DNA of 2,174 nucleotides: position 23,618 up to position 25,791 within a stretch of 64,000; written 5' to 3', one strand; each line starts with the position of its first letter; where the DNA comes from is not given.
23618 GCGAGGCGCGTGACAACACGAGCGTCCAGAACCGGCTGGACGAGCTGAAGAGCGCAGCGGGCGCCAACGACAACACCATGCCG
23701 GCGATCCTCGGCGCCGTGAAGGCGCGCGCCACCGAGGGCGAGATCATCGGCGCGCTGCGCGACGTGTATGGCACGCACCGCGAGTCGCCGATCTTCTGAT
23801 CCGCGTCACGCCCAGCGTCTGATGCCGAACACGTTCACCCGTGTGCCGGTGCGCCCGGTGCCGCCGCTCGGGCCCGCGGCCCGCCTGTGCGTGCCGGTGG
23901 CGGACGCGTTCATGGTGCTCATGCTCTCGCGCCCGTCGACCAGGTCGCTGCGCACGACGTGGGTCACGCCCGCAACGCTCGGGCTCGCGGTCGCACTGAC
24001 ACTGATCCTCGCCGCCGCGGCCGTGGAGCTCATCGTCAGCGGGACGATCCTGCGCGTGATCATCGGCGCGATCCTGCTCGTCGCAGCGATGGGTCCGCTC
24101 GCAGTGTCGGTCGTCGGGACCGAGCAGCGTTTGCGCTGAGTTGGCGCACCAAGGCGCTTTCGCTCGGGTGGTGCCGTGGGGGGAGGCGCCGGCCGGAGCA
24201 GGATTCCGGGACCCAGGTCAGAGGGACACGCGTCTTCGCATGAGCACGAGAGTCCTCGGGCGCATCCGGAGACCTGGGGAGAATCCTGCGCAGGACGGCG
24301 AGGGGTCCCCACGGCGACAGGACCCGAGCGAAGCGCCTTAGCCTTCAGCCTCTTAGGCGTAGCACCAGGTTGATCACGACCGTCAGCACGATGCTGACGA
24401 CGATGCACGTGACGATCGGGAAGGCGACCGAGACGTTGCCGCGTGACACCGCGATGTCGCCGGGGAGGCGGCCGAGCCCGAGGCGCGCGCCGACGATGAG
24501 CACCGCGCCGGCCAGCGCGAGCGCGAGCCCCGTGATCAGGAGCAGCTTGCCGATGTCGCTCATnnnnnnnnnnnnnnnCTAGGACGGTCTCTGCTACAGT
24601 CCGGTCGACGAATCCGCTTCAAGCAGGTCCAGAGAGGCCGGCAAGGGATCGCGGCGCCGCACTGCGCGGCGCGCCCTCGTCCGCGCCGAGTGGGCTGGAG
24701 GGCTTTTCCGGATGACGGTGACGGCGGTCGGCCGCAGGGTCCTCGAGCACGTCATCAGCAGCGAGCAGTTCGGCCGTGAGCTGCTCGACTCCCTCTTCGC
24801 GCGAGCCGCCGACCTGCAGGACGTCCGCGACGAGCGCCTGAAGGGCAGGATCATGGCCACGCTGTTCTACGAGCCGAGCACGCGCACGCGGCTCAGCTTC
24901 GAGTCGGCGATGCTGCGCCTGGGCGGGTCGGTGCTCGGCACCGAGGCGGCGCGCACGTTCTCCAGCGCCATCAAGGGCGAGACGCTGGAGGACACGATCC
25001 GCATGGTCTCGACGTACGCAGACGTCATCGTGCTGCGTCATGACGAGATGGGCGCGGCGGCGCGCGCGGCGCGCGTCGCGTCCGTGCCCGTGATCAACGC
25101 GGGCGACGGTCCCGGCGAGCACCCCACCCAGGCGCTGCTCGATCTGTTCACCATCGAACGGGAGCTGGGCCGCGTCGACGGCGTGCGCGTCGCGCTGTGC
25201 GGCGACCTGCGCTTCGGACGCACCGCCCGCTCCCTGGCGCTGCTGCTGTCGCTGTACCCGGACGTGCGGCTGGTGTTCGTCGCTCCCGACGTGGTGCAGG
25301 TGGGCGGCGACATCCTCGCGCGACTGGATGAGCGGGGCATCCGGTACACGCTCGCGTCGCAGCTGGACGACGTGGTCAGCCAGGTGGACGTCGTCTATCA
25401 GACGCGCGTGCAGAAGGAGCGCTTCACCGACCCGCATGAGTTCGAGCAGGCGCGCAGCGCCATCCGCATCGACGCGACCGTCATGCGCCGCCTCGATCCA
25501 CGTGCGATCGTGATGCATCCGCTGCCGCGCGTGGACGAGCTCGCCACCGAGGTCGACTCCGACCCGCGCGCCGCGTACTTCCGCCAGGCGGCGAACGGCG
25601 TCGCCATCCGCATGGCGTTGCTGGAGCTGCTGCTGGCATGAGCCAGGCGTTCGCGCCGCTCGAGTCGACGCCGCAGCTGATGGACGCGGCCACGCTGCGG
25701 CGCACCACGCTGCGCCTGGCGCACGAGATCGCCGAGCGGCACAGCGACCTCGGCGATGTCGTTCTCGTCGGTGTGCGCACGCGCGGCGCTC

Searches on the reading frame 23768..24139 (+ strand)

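Call 22: search_protein_families(library=pfam, proteins=[window:23768-24139:+], max_evalue=0.01)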
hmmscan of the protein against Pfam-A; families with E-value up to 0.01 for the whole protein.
window:23768-24139:+ (123 aa): 1 family
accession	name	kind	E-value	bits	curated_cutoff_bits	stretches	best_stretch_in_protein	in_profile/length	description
PF09534.15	Trp_oprn_chp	-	0.0099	16.2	29.6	0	55-117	26-88/180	Tryptophan-associated transmembrane protein (Trp_oprn_chp)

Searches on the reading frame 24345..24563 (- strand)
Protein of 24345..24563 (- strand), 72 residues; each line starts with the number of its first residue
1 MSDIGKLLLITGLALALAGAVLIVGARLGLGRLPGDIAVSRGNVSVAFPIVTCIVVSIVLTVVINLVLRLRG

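Call 22: search_protein_families(library=pfam, proteins=[window:24345-24563:-], max_evalue=0.01)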
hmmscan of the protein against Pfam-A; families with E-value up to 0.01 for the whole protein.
window:24345-24563:- (72 aa): 1 family
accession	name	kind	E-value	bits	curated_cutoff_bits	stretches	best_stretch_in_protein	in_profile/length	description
PF11146.13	DUF2905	-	8.4e-22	77.6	22.2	1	5-66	1-63/64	Protein of unknown function (DUF2905)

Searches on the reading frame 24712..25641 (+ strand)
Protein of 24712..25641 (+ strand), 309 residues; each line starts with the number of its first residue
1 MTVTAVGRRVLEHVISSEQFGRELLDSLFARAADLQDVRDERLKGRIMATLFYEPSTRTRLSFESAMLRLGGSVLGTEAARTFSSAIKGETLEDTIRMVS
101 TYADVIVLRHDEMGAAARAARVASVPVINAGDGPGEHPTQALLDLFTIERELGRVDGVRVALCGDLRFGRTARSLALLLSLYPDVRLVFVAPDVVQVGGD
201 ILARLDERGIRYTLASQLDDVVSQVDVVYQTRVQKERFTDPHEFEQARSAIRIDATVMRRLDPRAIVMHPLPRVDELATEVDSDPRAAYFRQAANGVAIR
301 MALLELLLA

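Call 22: search_protein_families(library=pfam, proteins=[window:24712-25641:+], max_evalue=0.01)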
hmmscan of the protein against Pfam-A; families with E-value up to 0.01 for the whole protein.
window:24712-25641:+ (309 aa): 2 families
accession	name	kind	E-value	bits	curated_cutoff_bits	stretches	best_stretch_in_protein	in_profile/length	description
PF02729.26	OTCace_N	-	7.1e-45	153.2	29.9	1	13-149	2-147/148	Aspartate/ornithine carbamoyltransferase, carbamoyl-P binding domain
PF00185.30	OTCace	-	2.8e-28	99.4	29.4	1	156-306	1-156/157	Aspartate/ornithine carbamoyltransferase, Asp/Orn binding domain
